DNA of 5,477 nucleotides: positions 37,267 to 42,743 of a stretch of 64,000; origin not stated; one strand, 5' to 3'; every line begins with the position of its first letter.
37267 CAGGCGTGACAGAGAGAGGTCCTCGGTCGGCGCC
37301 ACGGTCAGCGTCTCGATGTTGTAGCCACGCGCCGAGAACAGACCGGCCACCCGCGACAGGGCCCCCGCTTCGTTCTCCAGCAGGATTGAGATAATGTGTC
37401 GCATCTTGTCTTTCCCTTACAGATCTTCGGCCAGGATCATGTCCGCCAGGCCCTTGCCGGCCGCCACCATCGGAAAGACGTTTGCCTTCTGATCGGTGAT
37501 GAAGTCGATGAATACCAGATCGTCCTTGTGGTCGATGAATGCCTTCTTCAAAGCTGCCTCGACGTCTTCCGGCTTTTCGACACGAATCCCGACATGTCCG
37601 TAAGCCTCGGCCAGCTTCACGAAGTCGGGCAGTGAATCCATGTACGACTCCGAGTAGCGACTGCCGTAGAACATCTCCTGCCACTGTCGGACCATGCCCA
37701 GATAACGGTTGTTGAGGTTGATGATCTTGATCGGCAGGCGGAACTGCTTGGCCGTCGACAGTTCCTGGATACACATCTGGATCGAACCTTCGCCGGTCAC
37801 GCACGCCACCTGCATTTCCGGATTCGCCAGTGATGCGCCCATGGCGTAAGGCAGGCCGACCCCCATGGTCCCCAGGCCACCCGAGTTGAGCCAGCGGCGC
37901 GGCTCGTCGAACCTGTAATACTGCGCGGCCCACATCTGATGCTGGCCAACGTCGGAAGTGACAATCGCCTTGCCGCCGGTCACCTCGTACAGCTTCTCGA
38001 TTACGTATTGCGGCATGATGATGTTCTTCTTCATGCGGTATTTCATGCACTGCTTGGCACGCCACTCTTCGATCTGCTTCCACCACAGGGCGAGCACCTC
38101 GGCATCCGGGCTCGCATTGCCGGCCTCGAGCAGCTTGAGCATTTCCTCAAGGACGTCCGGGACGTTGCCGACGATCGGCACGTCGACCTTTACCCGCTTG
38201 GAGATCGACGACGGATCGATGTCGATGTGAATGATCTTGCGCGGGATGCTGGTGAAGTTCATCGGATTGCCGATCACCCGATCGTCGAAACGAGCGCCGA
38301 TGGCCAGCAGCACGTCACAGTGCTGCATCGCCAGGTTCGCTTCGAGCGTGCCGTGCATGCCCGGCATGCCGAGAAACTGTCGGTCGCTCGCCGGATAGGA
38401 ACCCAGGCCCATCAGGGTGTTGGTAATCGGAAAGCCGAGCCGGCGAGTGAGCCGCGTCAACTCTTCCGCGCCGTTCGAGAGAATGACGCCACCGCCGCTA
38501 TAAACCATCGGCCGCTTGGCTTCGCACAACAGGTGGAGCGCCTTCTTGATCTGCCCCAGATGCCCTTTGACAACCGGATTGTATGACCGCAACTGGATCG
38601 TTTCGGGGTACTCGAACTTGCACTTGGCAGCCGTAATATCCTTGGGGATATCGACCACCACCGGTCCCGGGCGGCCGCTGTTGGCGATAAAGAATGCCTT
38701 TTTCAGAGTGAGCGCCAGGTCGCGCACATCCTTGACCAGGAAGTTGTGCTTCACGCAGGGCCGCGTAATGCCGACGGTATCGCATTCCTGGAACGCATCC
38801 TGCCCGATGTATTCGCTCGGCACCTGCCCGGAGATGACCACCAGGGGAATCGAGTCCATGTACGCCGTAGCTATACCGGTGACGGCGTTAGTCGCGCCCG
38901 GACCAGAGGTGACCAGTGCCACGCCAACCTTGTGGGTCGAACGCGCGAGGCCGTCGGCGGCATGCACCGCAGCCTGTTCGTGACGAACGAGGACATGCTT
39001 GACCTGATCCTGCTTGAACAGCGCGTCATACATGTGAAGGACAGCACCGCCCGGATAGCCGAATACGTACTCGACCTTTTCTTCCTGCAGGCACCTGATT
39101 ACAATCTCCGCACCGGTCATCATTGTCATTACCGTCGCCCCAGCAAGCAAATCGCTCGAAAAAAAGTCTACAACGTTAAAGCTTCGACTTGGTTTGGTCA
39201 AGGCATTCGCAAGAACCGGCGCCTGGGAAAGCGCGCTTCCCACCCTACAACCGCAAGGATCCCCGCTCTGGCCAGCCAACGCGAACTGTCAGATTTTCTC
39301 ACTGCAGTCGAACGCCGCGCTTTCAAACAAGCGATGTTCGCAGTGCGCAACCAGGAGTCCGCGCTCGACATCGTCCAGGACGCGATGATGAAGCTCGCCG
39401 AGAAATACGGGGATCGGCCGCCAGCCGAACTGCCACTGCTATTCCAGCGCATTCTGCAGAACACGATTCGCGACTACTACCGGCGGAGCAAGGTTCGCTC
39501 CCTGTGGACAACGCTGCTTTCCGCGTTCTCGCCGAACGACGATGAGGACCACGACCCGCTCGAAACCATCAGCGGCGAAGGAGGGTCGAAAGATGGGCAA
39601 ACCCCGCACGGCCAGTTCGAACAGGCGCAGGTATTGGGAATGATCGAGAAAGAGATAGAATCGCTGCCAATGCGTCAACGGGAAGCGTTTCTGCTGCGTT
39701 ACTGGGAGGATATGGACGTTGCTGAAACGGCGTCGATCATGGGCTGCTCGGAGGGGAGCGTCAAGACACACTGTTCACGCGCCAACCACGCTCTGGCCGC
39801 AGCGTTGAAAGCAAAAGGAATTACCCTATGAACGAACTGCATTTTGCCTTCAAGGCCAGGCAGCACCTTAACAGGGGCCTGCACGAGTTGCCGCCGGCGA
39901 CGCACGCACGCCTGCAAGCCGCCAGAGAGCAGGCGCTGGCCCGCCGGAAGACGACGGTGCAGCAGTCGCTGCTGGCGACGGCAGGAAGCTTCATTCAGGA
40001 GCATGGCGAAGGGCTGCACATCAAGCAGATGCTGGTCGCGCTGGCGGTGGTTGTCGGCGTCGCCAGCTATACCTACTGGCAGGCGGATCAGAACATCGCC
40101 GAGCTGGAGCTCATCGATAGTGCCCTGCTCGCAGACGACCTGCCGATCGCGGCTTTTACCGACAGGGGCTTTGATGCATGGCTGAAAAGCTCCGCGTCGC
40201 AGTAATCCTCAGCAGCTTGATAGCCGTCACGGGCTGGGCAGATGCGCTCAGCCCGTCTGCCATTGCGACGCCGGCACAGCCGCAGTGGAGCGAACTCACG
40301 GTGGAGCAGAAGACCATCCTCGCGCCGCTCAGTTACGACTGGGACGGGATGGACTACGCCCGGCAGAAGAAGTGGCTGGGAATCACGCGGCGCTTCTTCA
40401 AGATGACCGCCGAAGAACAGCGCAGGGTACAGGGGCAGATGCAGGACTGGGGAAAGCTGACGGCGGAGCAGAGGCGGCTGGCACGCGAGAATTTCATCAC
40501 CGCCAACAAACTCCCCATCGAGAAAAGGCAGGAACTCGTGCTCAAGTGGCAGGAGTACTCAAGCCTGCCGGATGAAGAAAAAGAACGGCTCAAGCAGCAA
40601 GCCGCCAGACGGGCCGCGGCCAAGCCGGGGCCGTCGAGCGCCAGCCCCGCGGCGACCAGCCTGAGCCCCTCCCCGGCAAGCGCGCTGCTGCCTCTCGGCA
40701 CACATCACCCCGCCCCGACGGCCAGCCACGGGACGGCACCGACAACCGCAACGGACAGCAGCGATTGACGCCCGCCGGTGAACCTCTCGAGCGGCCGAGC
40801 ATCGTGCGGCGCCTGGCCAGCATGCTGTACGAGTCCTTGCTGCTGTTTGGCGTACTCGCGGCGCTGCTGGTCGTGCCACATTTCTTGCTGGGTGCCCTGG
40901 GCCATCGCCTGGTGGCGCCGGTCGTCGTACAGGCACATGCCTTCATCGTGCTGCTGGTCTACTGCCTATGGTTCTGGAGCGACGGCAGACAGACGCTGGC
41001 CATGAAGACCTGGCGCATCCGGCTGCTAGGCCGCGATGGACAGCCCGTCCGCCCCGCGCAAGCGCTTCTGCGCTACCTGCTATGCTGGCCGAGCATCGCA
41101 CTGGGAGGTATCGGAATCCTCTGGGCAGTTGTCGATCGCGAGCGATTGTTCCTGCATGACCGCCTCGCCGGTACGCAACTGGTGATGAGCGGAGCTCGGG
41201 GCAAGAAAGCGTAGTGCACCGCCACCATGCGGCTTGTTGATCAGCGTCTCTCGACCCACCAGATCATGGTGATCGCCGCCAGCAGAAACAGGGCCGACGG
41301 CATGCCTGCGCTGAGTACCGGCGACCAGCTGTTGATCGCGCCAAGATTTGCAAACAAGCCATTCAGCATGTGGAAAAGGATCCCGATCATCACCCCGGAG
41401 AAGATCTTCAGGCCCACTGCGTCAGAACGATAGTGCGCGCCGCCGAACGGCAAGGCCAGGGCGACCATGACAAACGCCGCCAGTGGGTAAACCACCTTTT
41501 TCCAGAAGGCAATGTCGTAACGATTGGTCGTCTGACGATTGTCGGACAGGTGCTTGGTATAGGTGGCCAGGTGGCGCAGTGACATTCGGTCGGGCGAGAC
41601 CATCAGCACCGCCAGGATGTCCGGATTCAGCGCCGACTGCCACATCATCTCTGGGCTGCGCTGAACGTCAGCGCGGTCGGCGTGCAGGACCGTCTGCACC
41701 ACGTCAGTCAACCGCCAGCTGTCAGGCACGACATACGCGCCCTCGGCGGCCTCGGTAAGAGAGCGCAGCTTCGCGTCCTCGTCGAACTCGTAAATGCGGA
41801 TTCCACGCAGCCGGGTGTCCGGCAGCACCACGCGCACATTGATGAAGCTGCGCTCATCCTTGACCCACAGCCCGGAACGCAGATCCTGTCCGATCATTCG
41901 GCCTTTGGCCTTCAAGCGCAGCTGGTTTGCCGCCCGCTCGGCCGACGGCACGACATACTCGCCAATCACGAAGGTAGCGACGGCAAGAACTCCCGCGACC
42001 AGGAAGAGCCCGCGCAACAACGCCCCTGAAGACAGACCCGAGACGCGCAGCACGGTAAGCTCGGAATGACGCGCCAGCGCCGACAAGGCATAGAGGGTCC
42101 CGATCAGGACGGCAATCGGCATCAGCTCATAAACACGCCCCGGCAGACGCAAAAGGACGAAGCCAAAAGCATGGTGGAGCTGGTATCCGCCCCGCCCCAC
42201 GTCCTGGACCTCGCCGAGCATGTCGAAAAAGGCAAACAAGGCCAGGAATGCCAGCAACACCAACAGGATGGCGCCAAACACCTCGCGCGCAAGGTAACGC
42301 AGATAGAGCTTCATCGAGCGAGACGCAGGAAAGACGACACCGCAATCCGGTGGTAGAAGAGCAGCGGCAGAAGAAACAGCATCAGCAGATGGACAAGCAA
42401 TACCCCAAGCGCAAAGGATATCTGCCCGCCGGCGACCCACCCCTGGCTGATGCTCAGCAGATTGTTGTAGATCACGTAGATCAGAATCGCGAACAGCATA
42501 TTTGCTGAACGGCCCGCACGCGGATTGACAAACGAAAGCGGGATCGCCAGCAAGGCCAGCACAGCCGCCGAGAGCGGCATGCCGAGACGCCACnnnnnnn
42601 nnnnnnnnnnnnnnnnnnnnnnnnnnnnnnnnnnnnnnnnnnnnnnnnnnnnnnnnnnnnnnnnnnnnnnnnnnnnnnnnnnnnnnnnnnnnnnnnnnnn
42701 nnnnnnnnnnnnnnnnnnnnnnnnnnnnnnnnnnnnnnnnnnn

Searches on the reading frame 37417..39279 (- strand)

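Call 102: search_protein_families(library=pfam, proteins=[window:37417-39279:-], max_evalue=0.000001)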
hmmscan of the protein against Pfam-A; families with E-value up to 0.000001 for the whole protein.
window:37417-39279:- (620 aa): 3 families
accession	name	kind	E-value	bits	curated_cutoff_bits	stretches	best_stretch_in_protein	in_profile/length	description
PF02775.26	TPP_enzyme_C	-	2.9e-57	193.2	21.9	1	443-592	1-150/151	Thiamine pyrophosphate enzyme, C-terminal TPP binding domain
PF02776.23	TPP_enzyme_N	-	3.4e-44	149.9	26.8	1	54-170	1-118/119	Thiamine pyrophosphate enzyme, N-terminal TPP binding domain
PF00205.28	TPP_enzyme_M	-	5.4e-44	149.7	30.4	1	244-379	1-136/137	Thiamine pyrophosphate enzyme, central domain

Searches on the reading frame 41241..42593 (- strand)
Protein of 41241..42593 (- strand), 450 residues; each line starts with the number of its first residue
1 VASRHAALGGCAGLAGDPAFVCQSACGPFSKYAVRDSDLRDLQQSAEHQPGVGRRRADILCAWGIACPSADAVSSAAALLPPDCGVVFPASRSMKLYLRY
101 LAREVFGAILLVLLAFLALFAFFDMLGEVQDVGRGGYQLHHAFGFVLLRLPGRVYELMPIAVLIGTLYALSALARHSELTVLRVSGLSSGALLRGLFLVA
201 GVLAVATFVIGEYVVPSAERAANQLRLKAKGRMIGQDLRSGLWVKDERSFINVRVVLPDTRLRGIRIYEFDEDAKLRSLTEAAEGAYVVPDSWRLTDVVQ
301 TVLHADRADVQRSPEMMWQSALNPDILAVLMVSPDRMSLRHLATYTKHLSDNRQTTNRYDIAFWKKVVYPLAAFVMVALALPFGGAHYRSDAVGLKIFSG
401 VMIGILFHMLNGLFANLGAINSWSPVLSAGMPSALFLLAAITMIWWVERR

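Call 102: search_protein_families(library=pfam, proteins=[window:41241-42593:-], max_evalue=0.000001)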
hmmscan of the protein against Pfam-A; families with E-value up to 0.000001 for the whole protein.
window:41241-42593:- (450 aa): 1 family
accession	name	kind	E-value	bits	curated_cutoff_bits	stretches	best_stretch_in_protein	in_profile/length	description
PF03739.19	LptF_LptG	-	5e-77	259.8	27.9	1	99-445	1-352/353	Lipopolysaccharide export system permease LptF/LptG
